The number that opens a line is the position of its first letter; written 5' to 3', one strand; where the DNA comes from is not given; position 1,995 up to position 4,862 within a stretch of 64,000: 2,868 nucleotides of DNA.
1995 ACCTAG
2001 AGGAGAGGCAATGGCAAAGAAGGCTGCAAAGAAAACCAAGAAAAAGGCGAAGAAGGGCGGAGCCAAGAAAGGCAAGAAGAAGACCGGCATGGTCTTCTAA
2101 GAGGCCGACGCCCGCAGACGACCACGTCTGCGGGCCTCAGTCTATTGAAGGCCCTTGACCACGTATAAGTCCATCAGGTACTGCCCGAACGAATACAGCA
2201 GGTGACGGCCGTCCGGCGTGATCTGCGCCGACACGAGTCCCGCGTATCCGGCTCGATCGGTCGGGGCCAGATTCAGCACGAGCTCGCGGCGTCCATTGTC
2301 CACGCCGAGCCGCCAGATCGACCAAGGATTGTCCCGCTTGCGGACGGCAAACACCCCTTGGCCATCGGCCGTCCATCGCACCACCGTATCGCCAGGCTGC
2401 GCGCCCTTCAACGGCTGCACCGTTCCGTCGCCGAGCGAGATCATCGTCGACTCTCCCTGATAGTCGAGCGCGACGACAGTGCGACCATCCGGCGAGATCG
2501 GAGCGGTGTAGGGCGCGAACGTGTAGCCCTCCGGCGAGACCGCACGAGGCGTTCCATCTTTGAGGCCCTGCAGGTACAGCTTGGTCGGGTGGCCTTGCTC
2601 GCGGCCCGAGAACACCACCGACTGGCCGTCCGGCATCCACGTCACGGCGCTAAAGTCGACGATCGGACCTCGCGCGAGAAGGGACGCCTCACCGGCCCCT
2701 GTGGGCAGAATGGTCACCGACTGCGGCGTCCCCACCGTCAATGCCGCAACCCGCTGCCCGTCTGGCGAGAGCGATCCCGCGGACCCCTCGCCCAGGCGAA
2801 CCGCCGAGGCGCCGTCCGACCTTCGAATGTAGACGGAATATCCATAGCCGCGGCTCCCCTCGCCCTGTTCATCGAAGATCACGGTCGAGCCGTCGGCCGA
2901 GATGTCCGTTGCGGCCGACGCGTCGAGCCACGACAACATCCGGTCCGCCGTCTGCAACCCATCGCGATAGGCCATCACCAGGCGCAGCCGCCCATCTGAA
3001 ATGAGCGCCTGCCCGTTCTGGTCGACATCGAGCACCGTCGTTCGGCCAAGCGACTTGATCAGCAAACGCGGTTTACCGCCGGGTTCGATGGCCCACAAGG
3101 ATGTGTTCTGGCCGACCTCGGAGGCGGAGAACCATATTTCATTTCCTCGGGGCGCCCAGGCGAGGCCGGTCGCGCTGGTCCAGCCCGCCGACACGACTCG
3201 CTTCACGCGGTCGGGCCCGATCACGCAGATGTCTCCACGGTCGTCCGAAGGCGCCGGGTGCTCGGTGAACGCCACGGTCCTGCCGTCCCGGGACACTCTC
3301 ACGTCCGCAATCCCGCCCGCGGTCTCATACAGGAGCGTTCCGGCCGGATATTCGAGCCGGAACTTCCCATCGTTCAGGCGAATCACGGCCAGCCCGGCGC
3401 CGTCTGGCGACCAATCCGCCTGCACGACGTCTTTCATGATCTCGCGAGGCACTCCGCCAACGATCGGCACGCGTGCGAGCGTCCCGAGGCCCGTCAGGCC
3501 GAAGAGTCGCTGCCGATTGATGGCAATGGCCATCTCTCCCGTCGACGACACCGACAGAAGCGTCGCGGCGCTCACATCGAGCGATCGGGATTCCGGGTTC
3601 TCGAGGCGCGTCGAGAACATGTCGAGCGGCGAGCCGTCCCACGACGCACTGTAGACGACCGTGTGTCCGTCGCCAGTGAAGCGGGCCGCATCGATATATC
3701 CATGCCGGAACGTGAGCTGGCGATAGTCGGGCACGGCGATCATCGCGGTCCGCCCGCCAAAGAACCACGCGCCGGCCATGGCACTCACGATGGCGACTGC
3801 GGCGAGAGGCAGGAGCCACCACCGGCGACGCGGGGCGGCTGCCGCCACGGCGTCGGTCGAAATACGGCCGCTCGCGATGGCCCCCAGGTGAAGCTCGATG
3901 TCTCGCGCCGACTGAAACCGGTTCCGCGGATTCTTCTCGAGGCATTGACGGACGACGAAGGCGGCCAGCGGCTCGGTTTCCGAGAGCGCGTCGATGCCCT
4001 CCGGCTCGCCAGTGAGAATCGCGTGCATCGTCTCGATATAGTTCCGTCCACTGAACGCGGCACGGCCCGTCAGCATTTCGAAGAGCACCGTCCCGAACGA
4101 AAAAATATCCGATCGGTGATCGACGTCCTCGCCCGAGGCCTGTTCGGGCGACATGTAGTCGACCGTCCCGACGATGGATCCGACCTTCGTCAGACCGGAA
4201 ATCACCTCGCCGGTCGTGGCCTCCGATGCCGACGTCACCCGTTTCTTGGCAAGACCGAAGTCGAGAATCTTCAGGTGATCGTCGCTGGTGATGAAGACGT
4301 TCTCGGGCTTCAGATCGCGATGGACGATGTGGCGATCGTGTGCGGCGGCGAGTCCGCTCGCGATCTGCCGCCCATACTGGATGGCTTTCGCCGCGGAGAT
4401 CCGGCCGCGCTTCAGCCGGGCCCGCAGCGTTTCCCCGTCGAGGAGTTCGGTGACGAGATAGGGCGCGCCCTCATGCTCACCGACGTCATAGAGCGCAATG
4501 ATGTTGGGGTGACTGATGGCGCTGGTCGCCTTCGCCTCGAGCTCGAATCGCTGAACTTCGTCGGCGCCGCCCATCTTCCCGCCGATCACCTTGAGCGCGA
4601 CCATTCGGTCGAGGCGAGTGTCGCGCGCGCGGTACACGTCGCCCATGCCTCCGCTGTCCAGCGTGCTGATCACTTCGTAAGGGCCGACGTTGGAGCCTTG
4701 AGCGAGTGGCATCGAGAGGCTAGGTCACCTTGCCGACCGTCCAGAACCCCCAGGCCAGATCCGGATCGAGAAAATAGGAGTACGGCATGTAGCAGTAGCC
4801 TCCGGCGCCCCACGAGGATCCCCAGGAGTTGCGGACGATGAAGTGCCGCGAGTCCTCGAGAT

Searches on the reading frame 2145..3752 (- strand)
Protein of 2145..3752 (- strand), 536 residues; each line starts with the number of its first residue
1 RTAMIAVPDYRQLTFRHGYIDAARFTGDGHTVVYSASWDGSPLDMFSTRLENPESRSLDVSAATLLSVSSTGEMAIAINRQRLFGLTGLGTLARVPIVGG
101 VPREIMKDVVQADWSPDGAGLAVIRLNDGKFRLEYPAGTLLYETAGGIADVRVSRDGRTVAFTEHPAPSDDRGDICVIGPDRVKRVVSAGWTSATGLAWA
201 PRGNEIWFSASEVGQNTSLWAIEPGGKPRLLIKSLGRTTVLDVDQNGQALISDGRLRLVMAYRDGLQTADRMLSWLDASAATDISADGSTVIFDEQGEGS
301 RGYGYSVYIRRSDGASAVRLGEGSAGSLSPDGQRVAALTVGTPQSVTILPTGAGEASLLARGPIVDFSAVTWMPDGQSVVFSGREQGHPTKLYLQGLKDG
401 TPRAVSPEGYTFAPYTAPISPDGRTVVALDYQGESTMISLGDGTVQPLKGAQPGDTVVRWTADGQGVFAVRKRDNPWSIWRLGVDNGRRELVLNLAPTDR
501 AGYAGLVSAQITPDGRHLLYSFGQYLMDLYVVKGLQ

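Call 67: find_homologous_proteins(query=window:2145-3752:-, max_evalue=1e-20)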
Query window:2145-3752:- (536 aa): 2409 proteins with E <= 1e-20 among 8000 candidates; the best 120 are listed.
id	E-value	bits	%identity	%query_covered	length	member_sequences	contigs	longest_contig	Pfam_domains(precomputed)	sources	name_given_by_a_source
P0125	0.0e+0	1196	100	100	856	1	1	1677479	PF07714.24,PF00069.32,PF26549.1,PF07676.19,PF01636.30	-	-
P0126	3.9e-255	866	71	99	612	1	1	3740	PF25174.2,PF26549.1,PF26550.2,PF07676.19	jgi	jgi:Tol biopolymer transport system component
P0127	1.5e-248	844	69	100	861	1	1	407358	PF07714.24,PF00069.32,PF26549.1,PF26550.2,PF07676.19,PF01636.30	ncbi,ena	-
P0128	1.7e-246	837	70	99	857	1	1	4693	PF07714.24,PF00069.32,PF25174.2,PF26549.1,PF03109.23,PF26550.2,PF07676.19,PF01636.30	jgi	jgi:Tol biopolymer transport system component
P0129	1.7e-244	831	70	99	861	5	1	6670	PF07714.24,PF00069.32,PF25174.2,PF26549.1,PF26550.2,PF07676.19,PF01636.30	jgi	jgi:hypothetical protein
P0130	1.3e-243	828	69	99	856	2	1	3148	PF07714.24,PF00069.32,PF26549.1,PF26550.2,PF07676.19,PF01636.30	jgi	jgi:WD40 repeat protein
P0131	7.7e-241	818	66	100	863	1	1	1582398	PF07714.24,PF00069.32,PF25174.2,PF26549.1,PF26550.2,PF07676.19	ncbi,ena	-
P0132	5.8e-228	776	64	100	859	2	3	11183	PF07714.24,PF00069.32,PF26549.1,PF07676.19,PF01636.30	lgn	-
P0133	2.7e-223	761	62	100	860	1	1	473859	PF07714.24,PF00069.32,PF26549.1,PF01636.30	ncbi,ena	-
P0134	5.6e-159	548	49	100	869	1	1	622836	PF07714.24,PF00069.32,PF26549.1,PF03109.23,PF07676.19,PF01636.30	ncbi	-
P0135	1.8e-158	547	48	99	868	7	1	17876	PF07714.24,PF00069.32,PF26549.1,PF07676.19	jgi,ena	-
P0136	5.4e-157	542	48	99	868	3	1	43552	PF07714.24,PF00069.32,PF26549.1,PF03109.23,PF07676.19,PF01636.30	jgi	-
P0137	2.7e-156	539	49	99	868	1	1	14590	PF07714.24,PF00069.32,PF26549.1,PF03109.23,PF26550.2,PF07676.19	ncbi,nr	ncbi:MAG TPA: protein kinase [Thermoanaerobaculia bacterium]|nr:protein kinase [Thermoanaerobaculia 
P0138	1.1e-155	538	48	99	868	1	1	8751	PF07714.24,PF00069.32,PF26549.1,PF03109.23,PF26550.2,PF07676.19,PF01636.30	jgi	jgi:Tol biopolymer transport system component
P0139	2.7e-155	536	48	99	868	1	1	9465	PF07714.24,PF00069.32,PF26549.1,PF07676.19,PF01636.30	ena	-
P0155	2.1e-145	504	46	99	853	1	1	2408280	PF07714.24,PF00069.32,PF26549.1,PF03109.23,PF26550.2,PF07676.19,PF01636.30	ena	-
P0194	2.2e-129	451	43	100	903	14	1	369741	PF07714.24,PF00069.32,PF26549.1,PF00930.28,PF07676.19,PF01636.30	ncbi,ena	-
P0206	4.7e-128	446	43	99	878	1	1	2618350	PF07714.24,PF00069.32,PF26549.1,PF00930.28,PF03109.23,PF26550.2,PF07676.19,PF01636.30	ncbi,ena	-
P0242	5.1e-125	436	44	100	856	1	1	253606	PF07714.24,PF00069.32,PF26549.1,PF03109.23,PF26550.2,PF07676.19,PF01636.30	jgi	jgi:hypothetical protein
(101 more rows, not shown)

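Call 68: find_encoding_contigs(protein=P0133, flank=4000, max_places=1)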
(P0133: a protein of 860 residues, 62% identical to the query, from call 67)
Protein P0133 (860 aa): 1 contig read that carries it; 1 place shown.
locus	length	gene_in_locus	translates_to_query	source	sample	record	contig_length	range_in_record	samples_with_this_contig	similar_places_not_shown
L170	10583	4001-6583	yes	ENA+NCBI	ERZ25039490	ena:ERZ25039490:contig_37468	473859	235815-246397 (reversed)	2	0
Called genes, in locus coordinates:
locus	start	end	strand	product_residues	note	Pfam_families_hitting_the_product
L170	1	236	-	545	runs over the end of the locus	PF10046:BLOC1_2 (faint)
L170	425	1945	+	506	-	PF05362:Lon_C (faint), PF13541:ChlI, PF00493:MCM (faint), PF00158:Sigma54_activat (faint), PF01078:Mg_chelatase, PF05496:RuvB_N (faint), PF07728:AAA_5, PF13335:Mg_chelatase_C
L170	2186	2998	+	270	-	-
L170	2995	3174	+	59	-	-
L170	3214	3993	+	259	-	PF00112:Peptidase_C1, PF13529:Peptidase_C39_2 (weak)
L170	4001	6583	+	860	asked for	PF00069:Pkinase, PF01636:APH (faint), PF07714:PK_Tyr_Ser-Thr, PF26549:Tricorn_N (faint)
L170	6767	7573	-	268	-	-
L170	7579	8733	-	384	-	PF02310:B12-binding (weak)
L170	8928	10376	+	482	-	PF00144:Beta-lactamase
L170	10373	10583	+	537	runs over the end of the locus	PF02113:Peptidase_S13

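Call 69: find_encoding_contigs(protein=P0155, flank=4000, max_places=1)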
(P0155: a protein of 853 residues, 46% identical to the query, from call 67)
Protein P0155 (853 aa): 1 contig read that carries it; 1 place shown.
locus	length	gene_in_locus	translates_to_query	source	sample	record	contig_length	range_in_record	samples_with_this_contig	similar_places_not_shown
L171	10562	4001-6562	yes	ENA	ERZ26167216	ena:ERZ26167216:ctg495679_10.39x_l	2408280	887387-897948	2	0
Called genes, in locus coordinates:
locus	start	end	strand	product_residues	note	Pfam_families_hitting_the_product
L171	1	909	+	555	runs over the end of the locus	PF12796:Ank_2, PF12796:Ank_2, PF00023:Ank (weak), PF12796:Ank_2, PF13637:Ank_4 (weak), PF12796:Ank_2, PF12796:Ank_2, PF13637:Ank_4, +4 more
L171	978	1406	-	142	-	PF13442:Cytochrome_CBB3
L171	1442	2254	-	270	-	PF12146:Hydrolase_4, PF00561:Abhydrolase_1, PF12697:Abhydrolase_6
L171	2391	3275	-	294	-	PF09587:PGA_cap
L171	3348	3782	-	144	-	PF09587:PGA_cap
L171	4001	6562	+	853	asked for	PF00069:Pkinase, PF01636:APH (faint), PF03109:ABC1 (faint), PF07714:PK_Tyr_Ser-Thr, PF26550:Tricorn_2nd (faint), PF07676:PD40 (faint), PF26549:Tricorn_N (faint)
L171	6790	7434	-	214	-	-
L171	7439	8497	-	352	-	PF02310:B12-binding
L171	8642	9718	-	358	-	PF05598:DUF772, PF01609:DDE_Tnp_1, PF13751:DDE_Tnp_1_6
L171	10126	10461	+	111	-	-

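Call 70: find_encoding_contigs(protein=P0194, flank=4000, max_places=1)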
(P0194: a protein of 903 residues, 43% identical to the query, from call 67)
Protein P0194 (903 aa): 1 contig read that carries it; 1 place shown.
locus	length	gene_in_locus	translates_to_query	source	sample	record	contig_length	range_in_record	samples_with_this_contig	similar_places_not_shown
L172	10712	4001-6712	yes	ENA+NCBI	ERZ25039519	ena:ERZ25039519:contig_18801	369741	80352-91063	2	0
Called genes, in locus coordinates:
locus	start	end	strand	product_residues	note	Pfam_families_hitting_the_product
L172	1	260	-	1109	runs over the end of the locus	PF13620:CarboxypepD_reg, PF25183:OMP_b-brl_4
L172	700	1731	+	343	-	PF00356:LacI, PF00532:Peripla_BP_1, PF13407:Peripla_BP_4, PF13377:Peripla_BP_3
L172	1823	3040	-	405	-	PF13428:TPR_14 (faint), PF13431:TPR_17 (faint), PF13414:TPR_11 (weak), PF13432:TPR_16 (weak), PF14559:TPR_19, PF13414:TPR_11 (weak), PF13432:TPR_16, PF14559:TPR_19, +9 more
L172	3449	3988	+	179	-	-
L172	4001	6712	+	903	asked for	PF00069:Pkinase, PF01636:APH (faint), PF07714:PK_Tyr_Ser-Thr, PF00930:DPPIV_N (faint), PF07676:PD40 (faint), PF26549:Tricorn_N (weak)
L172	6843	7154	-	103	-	-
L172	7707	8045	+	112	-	PF03551:PadR, PF13601:HTH_34 (weak)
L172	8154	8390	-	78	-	-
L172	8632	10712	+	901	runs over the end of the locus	PF12704:MacB_PCD, PF02687:FtsX, PF12704:MacB_PCD, PF02687:FtsX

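Call 71: find_encoding_contigs(protein=P0206, flank=4000, max_places=1)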
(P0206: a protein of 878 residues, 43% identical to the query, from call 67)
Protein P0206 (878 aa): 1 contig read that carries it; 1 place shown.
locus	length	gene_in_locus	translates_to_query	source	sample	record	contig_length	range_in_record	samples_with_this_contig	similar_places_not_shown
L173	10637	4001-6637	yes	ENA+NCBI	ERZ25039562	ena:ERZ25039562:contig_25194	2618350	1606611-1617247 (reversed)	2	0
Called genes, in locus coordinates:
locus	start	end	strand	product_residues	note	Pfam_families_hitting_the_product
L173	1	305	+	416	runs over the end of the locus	-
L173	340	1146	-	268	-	PF01875:Memo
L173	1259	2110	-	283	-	PF00398:RrnaAD, PF13649:Methyltransf_25 (weak)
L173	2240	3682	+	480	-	PF08323:Glyco_transf_5, PF13439:Glyco_transf_4 (faint), PF13579:Glyco_trans_4_4 (weak), PF00534:Glycos_transf_1, PF13692:Glyco_trans_1_4 (weak)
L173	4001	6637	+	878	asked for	PF00069:Pkinase, PF01636:APH (faint), PF07714:PK_Tyr_Ser-Thr, PF03109:ABC1 (weak), PF00930:DPPIV_N (faint), PF26549:Tricorn_N (faint), PF26550:Tricorn_2nd (faint), PF07676:PD40 (faint)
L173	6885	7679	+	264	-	-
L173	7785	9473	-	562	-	PF03747:ADP_ribosyl_GH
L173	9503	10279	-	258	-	-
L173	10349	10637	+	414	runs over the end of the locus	PF00817:IMS, PF11798:IMS_HHH, PF21999:IMS_HHH_1 (weak), PF11799:IMS_C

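Call 72: find_encoding_contigs(protein=P0242, flank=4000, max_places=1)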
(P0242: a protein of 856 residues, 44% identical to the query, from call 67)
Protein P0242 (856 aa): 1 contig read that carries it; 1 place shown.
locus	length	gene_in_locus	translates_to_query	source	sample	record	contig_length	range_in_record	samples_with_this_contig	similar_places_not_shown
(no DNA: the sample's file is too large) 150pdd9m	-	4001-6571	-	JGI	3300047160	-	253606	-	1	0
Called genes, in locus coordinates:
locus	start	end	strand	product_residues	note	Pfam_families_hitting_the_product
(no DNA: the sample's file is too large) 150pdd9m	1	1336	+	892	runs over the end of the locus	PF00069:Pkinase, PF01636:APH (faint), PF03109:ABC1 (faint), PF07714:PK_Tyr_Ser-Thr, PF02897:Peptidase_S9_N (faint), PF26549:Tricorn_N, PF26550:Tricorn_2nd (weak), PF26549:Tricorn_N (weak), +1 more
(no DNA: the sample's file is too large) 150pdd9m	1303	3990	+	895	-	PF00069:Pkinase, PF07714:PK_Tyr_Ser-Thr, PF03109:ABC1 (weak), PF07676:PD40, PF26549:Tricorn_N, PF26550:Tricorn_2nd (weak), PF26549:Tricorn_N, PF07676:PD40 (weak), +3 more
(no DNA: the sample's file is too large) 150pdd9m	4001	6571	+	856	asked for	PF00069:Pkinase, PF01636:APH (faint), PF03109:ABC1 (faint), PF07714:PK_Tyr_Ser-Thr, PF26549:Tricorn_N (faint), PF26550:Tricorn_2nd (faint), PF07676:PD40 (faint)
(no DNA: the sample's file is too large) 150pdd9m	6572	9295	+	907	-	PF00069:Pkinase, PF07714:PK_Tyr_Ser-Thr, PF26550:Tricorn_2nd (weak), PF26549:Tricorn_N, PF07676:PD40, PF26549:Tricorn_N, PF26550:Tricorn_2nd, PF26549:Tricorn_N, +5 more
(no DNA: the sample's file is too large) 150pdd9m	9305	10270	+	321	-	PF02625:XdhC_CoxI, PF13478:XdhC_C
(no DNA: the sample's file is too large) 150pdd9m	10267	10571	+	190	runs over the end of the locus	PF01128:IspD (weak), PF12804:NTP_transf_3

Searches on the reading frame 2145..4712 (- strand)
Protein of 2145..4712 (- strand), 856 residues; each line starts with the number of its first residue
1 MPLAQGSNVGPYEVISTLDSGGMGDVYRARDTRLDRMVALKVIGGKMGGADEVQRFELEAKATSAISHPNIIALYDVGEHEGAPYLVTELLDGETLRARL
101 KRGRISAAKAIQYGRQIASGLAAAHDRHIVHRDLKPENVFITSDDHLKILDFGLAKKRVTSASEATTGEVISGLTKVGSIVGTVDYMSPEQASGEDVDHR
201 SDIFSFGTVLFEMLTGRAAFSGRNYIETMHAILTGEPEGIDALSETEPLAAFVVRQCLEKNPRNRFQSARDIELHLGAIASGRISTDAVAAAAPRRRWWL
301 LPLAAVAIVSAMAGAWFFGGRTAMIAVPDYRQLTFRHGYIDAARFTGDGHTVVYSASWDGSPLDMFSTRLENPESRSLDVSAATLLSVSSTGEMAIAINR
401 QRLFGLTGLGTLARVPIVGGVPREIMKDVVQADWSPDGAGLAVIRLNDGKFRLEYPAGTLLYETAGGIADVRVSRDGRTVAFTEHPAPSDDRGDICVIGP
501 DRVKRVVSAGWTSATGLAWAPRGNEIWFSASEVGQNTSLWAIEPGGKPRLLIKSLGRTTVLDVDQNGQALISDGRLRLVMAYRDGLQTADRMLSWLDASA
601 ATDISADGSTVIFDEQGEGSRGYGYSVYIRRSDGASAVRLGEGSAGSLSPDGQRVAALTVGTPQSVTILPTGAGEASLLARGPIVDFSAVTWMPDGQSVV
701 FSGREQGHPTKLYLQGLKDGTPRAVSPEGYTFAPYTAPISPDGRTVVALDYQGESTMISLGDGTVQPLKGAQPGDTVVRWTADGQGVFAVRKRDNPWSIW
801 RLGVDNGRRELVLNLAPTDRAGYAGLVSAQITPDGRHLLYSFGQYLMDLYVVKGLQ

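Call 18: search_protein_families(library=pfam, proteins=[window:2145-4712:-], max_evalue=0.001)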
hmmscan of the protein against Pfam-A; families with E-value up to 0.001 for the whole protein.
window:2145-4712:- (856 aa): 5 families
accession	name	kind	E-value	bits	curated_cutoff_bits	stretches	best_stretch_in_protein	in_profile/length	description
PF00069.31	Pkinase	-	9.4e-49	166.6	31.7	1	12-267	1-253/263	Protein kinase domain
PF07714.23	PK_Tyr_Ser-Thr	-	2.2e-35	122.6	23.1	1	14-266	3-249/258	Protein tyrosine and serine/threonine kinase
PF01636.29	APH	-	2.6e-06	27.8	23.2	0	119-155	160-197/239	Phosphotransferase enzyme family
PF07676.18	PD40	-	1.5e-05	25.2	20.9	0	690-710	14-35/38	WD40-like Beta Propeller Repeat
PF03109.22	ABC1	-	8.4e-05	22.3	22.9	1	53-157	117-216/244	ABC1 atypical kinase-like domain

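Call 55: search_protein_families(library=ncbifam, proteins=[window:2145-4712:-], max_evalue=0.001)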
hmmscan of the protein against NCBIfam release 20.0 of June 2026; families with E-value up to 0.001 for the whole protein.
window:2145-4712:- (856 aa): 22 families
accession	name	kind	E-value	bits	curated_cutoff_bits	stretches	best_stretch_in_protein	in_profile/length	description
NF033483.0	PknB_PASTA_kin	equivalog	1.7e-80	271.7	450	1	12-286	9-275/563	Stk1 family PASTA domain-containing Ser/Thr kinase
NF052427.1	StpK7MSMEG_1200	equivalog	1.3e-52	179.2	900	1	7-290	4-288/601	serine/threonine protein kinase StpK7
TIGR03903.1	TOMM_kin_cyc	equivalog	5.1e-42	143.9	705.75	1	37-276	5-249/1267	TOMM system kinase/cyclase fusion protein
NF047741.1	antiphage_MADS6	equivalog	6.1e-40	137.3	460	2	115-282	306-463/612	methylation-associated defense system protein kinase MAD6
NF009651.0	PRK13184.1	equivalog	8.5e-39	133.2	839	1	10-282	2-293/932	serine/threonine-protein kinase PknD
NF053615.1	SerThrKinAfsKStmc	equivalog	6.5e-29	101.1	1300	1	8-311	11-293/809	protein serine/threonine kinase AfsK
NF038150.1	lanthi_synth_IV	equivalog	3e-25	88.7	650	1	11-282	190-459/851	class IV lanthionine synthetase LanL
NF033442.0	BREX_PglW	equivalog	5.6e-19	67.4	990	1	8-218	202-426/1391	BREX system serine/threonine kinase PglW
NF038151.1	lanthi_synth_III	equivalog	1.4e-14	53.5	575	1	9-161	219-389/833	class III lanthionine synthetase LanKC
TIGR02800.1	propeller_TolB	equivalog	1.4e-09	37.4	343.15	1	643-758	237-349/418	Tol-Pal system beta propeller repeat protein TolB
TIGR03724.2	arch_bud32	equivalog_domain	4.1e-09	36.2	125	1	54-165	38-141/193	KEOPS complex kinase/ATPase Bud32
NF033523.0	lasso_peptidase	equivalog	5e-09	35.5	400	0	731-844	48-152/638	Atxe2 family lasso peptide isopeptidase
NF058632.1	SerThrKinPrkT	equivalog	1.2e-07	31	280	1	11-156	22-166/322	serine/threonine protein kinase PrkT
NF043056.1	T4SS_LegK1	equivalog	9.9e-07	27.7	550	1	125-212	206-282/516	Dot/Icm T4SS effector kinase LegK1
NF011460.0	PRK14879.1-1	equivalog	1.5e-06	27.5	199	1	85-166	87-168/232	Kae1-associated kinase Bud32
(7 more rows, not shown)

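Call 78: search_protein_families(library=padloc, proteins=[window:2145-4712:-], max_evalue=0.001)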
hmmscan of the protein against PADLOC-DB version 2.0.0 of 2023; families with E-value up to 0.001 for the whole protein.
window:2145-4712:- (856 aa): 33 families (the best 25 are shown)
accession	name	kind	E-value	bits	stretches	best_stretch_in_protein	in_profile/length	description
PDLC04042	PD-T4-6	-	2.2e-83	278.2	1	8-286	7-279/292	-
PDLC04053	PD-T4-6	-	3.8e-78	261.1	1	5-283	4-275/311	-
PDLC04061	PD-T4-6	-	5.6e-77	258.4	1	10-279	16-283/510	-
PDLC04043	PD-T4-6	-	3.7e-74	248.4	1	7-303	12-307/452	-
PDLC04060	PD-T4-6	-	1.9e-73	246.1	1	11-284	9-274/486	-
PDLC04054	PD-T4-6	-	5.8e-71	237.7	1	1-289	1-283/347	-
PDLC04057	PD-T4-6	-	2.7e-69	232.3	1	10-283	8-275/443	-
PDLC04138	mad6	-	1.8e-68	230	1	10-296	51-330/659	mads_6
PDLC04039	PD-T4-6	-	5.5e-66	221.4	1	5-307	9-302/458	-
PDLC04047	PD-T4-6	-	9.3e-65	216.8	1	9-278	9-271/327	-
PDLC04041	PD-T4-6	-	1.3e-63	213.8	1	3-288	21-303/443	-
PDLC04052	PD-T4-6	-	6.3e-61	205.1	1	11-293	10-290/496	-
PDLC01088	C3a189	-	2e-60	203.3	1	18-311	5-280/840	kinase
PDLC04040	PD-T4-6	-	3.1e-59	199.2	1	19-290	3-276/547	-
PDLC04048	PD-T4-6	-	2.3e-57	193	1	11-273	11-266/354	-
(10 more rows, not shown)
